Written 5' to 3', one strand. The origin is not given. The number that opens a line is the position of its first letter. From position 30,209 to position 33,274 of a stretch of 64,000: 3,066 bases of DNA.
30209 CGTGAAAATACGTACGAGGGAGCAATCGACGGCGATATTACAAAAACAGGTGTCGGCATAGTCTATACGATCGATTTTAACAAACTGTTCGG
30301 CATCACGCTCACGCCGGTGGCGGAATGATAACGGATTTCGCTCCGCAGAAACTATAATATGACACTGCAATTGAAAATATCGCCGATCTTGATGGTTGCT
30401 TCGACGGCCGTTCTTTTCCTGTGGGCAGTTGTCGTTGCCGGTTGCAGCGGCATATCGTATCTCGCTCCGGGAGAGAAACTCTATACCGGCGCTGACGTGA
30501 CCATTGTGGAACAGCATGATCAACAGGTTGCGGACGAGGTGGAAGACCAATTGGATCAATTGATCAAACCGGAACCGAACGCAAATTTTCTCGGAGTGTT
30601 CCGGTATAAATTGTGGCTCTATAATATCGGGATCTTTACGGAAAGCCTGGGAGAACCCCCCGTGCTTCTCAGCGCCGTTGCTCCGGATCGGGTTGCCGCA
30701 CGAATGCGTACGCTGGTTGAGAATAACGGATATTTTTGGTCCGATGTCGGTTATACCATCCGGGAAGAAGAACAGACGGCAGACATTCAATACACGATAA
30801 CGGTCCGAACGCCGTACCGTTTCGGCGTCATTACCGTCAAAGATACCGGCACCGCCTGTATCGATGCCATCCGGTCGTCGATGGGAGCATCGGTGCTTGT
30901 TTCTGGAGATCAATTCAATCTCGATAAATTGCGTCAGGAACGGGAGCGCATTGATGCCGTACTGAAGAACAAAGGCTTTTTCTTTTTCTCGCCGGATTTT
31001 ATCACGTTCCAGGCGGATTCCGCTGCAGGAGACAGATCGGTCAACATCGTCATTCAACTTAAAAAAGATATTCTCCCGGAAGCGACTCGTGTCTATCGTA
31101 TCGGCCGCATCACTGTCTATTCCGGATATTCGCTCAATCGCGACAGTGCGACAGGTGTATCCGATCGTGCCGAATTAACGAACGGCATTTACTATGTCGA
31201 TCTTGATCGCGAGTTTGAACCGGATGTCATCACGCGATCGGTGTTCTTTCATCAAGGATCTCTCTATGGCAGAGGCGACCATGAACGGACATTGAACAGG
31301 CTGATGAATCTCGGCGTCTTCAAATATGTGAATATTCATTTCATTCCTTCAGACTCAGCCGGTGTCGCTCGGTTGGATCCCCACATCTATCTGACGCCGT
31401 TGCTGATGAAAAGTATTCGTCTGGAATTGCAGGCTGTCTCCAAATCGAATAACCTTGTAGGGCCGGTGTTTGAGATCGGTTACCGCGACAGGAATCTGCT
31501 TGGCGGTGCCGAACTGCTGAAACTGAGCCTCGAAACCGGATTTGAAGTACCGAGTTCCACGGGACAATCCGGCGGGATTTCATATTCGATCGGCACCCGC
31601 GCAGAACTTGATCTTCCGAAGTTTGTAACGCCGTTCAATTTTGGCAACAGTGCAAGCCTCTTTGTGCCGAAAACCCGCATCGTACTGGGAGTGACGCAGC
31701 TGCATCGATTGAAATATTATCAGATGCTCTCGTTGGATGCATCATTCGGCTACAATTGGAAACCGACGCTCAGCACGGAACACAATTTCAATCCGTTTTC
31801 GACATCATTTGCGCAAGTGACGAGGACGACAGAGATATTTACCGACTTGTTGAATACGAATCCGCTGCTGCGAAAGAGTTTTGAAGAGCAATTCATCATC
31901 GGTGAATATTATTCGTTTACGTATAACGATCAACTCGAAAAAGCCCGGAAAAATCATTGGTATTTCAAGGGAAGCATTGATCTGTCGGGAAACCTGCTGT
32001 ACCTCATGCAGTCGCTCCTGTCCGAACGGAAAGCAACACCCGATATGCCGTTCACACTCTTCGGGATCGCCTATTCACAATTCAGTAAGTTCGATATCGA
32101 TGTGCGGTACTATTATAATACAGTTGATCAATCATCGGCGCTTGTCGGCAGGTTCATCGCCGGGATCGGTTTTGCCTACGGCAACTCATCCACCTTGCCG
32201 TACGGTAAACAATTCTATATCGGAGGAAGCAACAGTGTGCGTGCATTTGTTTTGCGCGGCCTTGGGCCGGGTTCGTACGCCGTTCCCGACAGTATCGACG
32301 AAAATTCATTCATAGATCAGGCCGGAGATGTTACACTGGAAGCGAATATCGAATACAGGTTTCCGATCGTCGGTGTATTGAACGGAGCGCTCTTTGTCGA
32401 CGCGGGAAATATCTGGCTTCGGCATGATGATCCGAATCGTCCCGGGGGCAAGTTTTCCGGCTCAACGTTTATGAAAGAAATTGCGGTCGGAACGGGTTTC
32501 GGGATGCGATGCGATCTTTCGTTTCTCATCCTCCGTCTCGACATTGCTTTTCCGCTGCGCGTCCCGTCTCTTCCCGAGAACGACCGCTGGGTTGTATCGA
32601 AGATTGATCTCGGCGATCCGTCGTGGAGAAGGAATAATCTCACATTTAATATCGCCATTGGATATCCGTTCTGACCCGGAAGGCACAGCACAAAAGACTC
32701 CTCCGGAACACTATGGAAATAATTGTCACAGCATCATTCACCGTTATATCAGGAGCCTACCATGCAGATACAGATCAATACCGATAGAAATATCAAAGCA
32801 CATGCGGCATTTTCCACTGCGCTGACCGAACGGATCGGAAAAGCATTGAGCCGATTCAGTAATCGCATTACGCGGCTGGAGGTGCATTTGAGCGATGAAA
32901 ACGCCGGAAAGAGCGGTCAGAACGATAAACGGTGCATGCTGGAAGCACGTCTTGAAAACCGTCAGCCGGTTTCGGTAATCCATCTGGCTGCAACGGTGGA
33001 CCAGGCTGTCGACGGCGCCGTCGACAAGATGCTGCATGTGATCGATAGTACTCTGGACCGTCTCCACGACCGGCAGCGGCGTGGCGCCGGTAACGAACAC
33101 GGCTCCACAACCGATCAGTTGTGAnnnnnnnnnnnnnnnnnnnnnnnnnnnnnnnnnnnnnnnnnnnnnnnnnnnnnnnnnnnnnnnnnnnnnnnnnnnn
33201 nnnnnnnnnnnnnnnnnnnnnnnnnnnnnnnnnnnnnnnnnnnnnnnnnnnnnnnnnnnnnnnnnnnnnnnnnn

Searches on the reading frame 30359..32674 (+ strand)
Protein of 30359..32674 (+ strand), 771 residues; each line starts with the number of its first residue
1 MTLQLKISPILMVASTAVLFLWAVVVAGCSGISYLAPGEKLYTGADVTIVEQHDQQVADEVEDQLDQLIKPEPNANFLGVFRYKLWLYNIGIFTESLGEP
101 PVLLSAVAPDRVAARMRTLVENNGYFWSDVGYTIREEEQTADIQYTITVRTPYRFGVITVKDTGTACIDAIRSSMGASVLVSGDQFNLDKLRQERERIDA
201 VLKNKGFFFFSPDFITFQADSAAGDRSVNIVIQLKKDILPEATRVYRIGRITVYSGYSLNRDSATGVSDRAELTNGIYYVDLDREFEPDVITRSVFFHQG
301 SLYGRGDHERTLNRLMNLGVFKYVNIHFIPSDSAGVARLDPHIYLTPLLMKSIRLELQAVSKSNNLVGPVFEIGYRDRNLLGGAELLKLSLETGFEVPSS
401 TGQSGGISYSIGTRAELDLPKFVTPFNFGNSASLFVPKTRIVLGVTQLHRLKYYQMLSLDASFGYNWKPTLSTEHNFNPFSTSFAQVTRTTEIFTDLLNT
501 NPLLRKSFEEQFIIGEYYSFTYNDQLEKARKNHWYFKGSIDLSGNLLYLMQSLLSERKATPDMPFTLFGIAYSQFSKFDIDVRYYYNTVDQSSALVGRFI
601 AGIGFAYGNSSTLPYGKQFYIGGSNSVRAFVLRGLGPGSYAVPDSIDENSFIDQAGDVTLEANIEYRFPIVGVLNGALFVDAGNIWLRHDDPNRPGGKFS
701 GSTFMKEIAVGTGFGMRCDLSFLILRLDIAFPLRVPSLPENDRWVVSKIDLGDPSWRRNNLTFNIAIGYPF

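Call 10: search_protein_families(library=pfam, proteins=[window:30359-32674:+], max_evalue=0.01)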
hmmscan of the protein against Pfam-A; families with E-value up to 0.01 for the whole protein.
window:30359-32674:+ (771 aa): 2 families
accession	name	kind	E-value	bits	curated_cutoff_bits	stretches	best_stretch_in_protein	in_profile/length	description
PF01103.29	Omp85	-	4.6e-26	92.5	24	1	573-740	153-313/325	Omp85 superfamily domain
PF07244.20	POTRA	-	5.8e-08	33.8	21.3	0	180-223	25-64/79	Surface antigen variable number repeat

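Call 30: find_homologous_proteins(query=window:30359-32671:+, max_evalue=1e-30)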
Query window:30359-32671:+ (771 aa): 1238 proteins with E <= 1e-30 among 8000 candidates; the best 120 are listed.
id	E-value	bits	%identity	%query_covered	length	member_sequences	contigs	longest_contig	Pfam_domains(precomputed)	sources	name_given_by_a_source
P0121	0.0e+0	1734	100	99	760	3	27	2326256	PF07244.21,PF01103.30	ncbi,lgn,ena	-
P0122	0.0e+0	1608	91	99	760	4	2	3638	PF07244.21,PF01103.30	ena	-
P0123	0.0e+0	1499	84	100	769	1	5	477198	PF07244.21,PF01103.30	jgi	jgi:outer membrane protein assembly factor BamA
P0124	0.0e+0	1347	76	100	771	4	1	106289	PF07244.21,PF01103.30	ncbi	ncbi:MAG: translocation and assembly module lipoprotein TamL [Bacteroidota bacterium]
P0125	0.0e+0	1181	67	98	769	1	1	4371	PF07244.21,PF01103.30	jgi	jgi:outer membrane protein assembly factor BamA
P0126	0.0e+0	1165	67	97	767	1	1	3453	PF07244.21,PF01103.30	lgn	-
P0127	0.0e+0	1163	66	100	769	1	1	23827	PF07244.21,PF01103.30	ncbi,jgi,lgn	-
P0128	0.0e+0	1162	66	99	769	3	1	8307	PF07244.21,PF01103.30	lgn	-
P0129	0.0e+0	1158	65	100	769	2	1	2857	PF07244.21,PF01103.30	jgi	jgi:outer membrane protein insertion porin family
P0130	0.0e+0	1155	65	99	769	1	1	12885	PF07244.21,PF01103.30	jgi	jgi:outer membrane protein assembly factor BamA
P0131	0.0e+0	1149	66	99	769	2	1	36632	PF07244.21,PF01103.30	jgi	jgi:outer membrane protein insertion porin family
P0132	0.0e+0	1149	65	99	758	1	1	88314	PF07244.21,PF01103.30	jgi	jgi:outer membrane protein assembly factor BamA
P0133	0.0e+0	1146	66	98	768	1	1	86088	PF07244.21,PF01103.30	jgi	jgi:outer membrane protein assembly factor BamA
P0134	0.0e+0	1146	66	99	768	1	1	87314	PF07244.21,PF01103.30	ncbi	ncbi:MAG: BamA/TamA family outer membrane protein [Bacteroidota bacterium]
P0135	0.0e+0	1144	66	98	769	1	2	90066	PF07244.21,PF01103.30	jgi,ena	jgi:outer membrane protein assembly factor BamA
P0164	0.0e+0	1111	65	97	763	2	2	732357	PF07244.21,PF01103.30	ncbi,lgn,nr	ncbi:MAG: BamA/TamA family outer membrane protein [Ignavibacteriales bacterium]|nr:BamA/TamA family 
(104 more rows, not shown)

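Call 31: find_encoding_contigs(protein=P0124, flank=3500, max_places=2)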
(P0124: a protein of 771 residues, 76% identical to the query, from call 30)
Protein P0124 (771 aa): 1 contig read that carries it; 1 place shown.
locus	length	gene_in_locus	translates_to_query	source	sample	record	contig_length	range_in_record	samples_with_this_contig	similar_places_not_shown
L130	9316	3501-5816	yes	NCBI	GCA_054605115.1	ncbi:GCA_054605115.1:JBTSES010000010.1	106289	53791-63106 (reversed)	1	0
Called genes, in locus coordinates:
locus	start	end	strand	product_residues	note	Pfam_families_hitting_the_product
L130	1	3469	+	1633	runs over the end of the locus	PF05170:AsmA (weak), PF05359:DUF748, PF13116:YhdP (faint), PF05359:DUF748, PF27051:TamB_N, PF04357:TamB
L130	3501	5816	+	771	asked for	PF07244:POTRA (faint), PF01103:Omp85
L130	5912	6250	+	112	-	PF02482:Ribosomal_S30AE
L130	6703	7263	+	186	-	PF13505:OMP_b-brl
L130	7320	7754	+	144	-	-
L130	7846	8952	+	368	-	-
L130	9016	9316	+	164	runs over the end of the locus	-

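Call 32: find_encoding_contigs(protein=P0134, flank=3500, max_places=2)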
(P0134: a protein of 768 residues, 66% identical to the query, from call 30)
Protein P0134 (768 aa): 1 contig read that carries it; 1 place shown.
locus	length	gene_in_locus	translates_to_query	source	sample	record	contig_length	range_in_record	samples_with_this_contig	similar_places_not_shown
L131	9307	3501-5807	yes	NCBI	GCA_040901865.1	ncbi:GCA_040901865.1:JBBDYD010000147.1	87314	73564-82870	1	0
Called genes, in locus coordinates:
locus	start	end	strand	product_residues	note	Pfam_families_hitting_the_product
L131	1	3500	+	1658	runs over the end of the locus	PF05170:AsmA, PF05359:DUF748, PF13116:YhdP (weak), PF27051:TamB_N, PF04357:TamB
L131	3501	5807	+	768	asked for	PF07244:POTRA (faint), PF01103:Omp85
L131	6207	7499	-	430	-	PF13167:GTP-bdg_N, PF16360:GTP-bdg_M, PF01926:MMR_HSR1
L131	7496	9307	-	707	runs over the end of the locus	PF07584:BatA, PF13519:VWA_2 (faint)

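Call 33: find_encoding_contigs(protein=P0164, flank=3500, max_places=2)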
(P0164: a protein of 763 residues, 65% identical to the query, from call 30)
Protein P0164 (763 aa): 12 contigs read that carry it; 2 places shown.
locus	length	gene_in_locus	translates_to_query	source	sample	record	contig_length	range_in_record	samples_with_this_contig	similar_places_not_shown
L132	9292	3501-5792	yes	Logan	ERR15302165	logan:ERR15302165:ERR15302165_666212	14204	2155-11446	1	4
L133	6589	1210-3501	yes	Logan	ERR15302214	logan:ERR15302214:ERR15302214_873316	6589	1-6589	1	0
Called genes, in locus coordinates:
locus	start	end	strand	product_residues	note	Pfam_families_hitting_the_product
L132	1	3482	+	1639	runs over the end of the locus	PF05170:AsmA (weak), PF05359:DUF748, PF27051:TamB_N, PF04357:TamB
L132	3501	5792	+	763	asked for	PF07244:POTRA (faint), PF01103:Omp85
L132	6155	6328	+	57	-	-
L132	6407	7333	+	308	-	PF03631:Virul_fac_BrkB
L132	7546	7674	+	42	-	-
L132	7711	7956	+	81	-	PF09834:DUF2061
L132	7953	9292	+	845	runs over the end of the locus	PF00690:Cation_ATPase_N, PF00122:E1-E2_ATPase, PF00702:Hydrolase, PF13246:Cation_ATPase, PF00689:Cation_ATPase_C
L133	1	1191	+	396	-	?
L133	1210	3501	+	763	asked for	PF07244:POTRA (faint), PF01103:Omp85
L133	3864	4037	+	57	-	-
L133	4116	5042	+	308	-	PF03631:Virul_fac_BrkB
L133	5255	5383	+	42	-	-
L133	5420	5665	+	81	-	PF09834:DUF2061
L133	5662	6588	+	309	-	?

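Call 60: list_cluster_members(proteins=[P0121, P0241, P0123])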
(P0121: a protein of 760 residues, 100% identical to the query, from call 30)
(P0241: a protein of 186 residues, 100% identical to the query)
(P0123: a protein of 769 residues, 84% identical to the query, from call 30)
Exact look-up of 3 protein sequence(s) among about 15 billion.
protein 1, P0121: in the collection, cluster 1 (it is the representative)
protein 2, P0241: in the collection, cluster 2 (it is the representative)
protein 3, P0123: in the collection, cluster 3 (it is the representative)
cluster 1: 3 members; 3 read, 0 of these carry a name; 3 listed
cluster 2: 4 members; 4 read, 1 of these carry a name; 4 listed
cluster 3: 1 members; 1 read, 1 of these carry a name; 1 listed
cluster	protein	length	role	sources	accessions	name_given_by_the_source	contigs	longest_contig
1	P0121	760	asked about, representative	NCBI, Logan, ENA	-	-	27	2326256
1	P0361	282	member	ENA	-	-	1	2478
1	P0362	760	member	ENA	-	-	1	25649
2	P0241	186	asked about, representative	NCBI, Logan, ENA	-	-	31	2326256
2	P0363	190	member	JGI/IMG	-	hypothetical protein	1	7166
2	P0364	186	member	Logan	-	-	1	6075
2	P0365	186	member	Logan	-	-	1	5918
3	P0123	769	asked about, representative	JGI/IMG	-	outer membrane protein assembly factor BamA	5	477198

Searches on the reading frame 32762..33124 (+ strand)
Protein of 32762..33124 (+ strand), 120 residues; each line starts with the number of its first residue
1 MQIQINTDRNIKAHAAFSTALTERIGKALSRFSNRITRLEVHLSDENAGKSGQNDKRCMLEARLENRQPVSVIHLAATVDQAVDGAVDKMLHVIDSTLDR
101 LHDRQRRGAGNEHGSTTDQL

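Call 10: search_protein_families(library=pfam, proteins=[window:32762-33124:+], max_evalue=0.01)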
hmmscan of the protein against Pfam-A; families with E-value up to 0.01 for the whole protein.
window:32762-33124:+ (120 aa): 3 families
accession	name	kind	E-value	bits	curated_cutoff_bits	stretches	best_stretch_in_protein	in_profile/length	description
PF02482.25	Ribosomal_S30AE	-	2.5e-08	35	23.7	1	7-102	4-84/88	Sigma 54 modulation protein / S30EA ribosomal protein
PF25182.1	NonGDSL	-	0.0022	17.8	80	1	18-105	47-131/220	Non-GDSL lipase-like family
PF04965.19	GPW_gp25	-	0.0051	17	27.2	1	9-65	36-92/96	Baseplate wedge protein gp25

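Call 14: find_homologous_proteins(query=window:32762-33121:+)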
Query window:32762-33121:+ (120 aa): 2928 proteins with E <= 0.001 among 2938 candidates; the best 120 are listed.
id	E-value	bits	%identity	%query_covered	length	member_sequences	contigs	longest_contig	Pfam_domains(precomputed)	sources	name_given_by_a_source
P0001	1.0e-68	247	98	100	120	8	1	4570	PF02482.26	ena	-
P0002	4.7e-58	212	84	100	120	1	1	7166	PF02482.26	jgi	jgi:ribosome-associated translation inhibitor RaiA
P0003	1.6e-57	211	84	98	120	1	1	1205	PF02482.26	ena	-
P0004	6.4e-57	209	84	99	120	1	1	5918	PF02482.26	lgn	-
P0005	6.9e-54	199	80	98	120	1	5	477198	PF02482.26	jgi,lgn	jgi:ribosome-associated translation inhibitor RaiA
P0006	4.5e-39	151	62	96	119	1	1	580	PF02482.26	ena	-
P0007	4.1e-37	145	64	89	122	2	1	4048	PF02482.26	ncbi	-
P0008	2.5e-36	142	62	89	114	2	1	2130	PF02482.26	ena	-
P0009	4.4e-36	142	63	89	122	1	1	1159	PF02482.26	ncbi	-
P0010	4.5e-36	142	66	86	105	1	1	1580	PF02482.26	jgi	jgi:ribosome-associated translation inhibitor RaiA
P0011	5.2e-36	141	57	96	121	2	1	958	PF02482.26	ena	-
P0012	6.7e-36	141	66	86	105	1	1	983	PF02482.26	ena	-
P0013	7.0e-36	141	65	90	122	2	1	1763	PF02482.26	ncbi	-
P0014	7.8e-36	141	62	88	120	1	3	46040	PF02482.26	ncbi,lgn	-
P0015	9.7e-36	140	64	89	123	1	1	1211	PF02482.26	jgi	jgi:ribosome-associated translation inhibitor RaiA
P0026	3.4e-35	139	62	81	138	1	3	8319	PF02482.26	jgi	jgi:ribosome-associated translation inhibitor RaiA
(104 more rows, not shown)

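Call 15: find_encoding_contigs(protein=window:32762-33124:+, flank=3000, max_places=10)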
Protein window:32762-33124:+ (120 aa): 23 contigs read that carry it; 1 place shown.
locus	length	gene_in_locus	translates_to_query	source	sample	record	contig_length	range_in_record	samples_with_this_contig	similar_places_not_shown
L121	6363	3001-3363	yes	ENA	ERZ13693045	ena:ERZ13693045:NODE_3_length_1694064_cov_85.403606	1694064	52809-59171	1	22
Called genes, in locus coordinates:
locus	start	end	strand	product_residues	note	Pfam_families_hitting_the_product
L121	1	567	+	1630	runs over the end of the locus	PF05170:AsmA (faint), PF05359:DUF748, PF13116:YhdP (faint), PF27051:TamB_N (faint), PF04357:TamB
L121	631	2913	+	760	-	PF07244:POTRA (faint), PF01103:Omp85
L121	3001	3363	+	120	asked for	PF02482:Ribosomal_S30AE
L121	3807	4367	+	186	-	PF13505:OMP_b-brl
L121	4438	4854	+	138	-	-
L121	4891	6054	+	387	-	PF03415:Peptidase_C11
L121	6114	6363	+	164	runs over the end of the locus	-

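Call 16: find_encoding_contigs(protein=P0005, flank=3000, max_places=4)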
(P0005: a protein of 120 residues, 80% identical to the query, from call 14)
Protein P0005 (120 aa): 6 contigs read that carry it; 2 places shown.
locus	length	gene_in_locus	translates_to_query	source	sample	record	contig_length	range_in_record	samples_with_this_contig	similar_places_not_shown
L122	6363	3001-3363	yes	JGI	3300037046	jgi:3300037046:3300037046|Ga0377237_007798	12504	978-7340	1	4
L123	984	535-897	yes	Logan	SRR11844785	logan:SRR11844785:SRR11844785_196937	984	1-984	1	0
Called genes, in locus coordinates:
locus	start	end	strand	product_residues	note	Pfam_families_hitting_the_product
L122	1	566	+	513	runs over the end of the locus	?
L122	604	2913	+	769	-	PF07244:POTRA (faint), PF01103:Omp85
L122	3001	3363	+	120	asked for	PF02482:Ribosomal_S30AE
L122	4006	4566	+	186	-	PF13505:OMP_b-brl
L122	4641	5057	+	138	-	-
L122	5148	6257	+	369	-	PF03415:Peptidase_C11 (weak)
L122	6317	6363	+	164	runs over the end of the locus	-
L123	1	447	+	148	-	?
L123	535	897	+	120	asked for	PF02482:Ribosomal_S30AE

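Call 17: find_encoding_contigs(protein=P0002, flank=3000, max_places=3)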
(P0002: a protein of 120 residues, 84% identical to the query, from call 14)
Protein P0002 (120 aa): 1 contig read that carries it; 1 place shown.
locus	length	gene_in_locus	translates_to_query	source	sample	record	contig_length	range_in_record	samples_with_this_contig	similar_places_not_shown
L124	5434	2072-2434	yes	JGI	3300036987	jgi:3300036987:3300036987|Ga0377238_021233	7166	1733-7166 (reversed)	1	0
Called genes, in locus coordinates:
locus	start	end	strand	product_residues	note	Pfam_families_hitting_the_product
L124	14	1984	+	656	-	PF07244:POTRA (faint), PF01103:Omp85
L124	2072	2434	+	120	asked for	PF02482:Ribosomal_S30AE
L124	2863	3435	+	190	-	PF13505:OMP_b-brl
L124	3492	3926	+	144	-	-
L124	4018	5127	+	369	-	PF03415:Peptidase_C11 (weak)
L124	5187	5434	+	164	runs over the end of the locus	-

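Call 18: find_encoding_contigs(protein=P0004, flank=3000, max_places=3)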
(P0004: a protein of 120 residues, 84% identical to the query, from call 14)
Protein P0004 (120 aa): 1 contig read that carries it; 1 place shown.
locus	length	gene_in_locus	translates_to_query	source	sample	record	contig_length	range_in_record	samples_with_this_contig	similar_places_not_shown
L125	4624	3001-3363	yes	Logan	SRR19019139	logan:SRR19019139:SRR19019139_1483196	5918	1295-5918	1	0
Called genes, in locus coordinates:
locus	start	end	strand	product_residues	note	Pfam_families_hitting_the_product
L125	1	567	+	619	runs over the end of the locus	?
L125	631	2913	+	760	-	PF07244:POTRA (faint), PF01103:Omp85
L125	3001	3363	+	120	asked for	PF02482:Ribosomal_S30AE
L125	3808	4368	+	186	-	PF13505:OMP_b-brl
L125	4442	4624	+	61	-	?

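Call 19: find_encoding_contigs(protein=P0001, flank=3000, max_places=3)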
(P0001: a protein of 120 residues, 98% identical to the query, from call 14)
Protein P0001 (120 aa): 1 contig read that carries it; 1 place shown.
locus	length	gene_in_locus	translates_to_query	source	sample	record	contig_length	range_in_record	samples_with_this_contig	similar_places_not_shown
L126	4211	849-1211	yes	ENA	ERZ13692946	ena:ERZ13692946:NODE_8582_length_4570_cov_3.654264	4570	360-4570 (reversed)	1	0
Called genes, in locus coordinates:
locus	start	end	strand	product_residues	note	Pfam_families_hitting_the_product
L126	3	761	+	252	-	?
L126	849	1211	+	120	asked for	PF02482:Ribosomal_S30AE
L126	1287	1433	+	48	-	-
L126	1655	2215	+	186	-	PF13505:OMP_b-brl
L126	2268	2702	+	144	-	-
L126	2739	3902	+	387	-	PF03415:Peptidase_C11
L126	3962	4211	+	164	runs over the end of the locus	-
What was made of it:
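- Tried and rejected: The 48-aa ORF 33200-33346, called as a gene in L126 (call 19), has a stop at codon 3 in L125 and L122.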

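Call 38: find_encoding_contigs(protein=P0026, flank=2500, max_places=4)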
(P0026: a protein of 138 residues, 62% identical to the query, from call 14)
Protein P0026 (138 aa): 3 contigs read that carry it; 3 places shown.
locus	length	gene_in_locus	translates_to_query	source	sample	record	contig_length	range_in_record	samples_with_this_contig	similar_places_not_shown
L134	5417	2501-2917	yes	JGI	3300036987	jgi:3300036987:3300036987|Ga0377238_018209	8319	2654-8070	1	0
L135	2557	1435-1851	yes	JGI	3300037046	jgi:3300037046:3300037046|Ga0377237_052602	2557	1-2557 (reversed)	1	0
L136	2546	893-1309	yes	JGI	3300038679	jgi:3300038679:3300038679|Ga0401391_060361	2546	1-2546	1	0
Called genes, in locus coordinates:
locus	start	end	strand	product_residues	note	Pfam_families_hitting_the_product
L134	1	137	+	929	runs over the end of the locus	?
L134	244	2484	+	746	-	PF07244:POTRA (faint), PF01103:Omp85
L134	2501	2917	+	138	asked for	PF02482:Ribosomal_S30AE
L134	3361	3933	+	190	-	PF13505:OMP_b-brl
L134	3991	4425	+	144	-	-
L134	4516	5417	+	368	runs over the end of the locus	-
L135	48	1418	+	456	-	PF01103:Omp85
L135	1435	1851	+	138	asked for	PF02482:Ribosomal_S30AE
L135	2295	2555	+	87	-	?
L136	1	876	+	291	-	?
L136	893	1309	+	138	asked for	PF02482:Ribosomal_S30AE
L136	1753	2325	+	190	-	PF13505:OMP_b-brl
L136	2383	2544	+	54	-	?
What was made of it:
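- All eight orthologues keep the order element-OMP (calls 15-19, 31, 38).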

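Call 39: find_encoding_contigs(protein=P0003, flank=2500, max_places=3)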
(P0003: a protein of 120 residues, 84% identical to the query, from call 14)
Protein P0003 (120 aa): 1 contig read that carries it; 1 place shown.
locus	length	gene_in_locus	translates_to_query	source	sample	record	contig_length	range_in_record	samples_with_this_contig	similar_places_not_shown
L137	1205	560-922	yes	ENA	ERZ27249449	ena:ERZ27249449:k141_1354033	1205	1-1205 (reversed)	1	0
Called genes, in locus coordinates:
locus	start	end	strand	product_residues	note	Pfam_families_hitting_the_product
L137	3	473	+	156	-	?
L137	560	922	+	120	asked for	PF02482:Ribosomal_S30AE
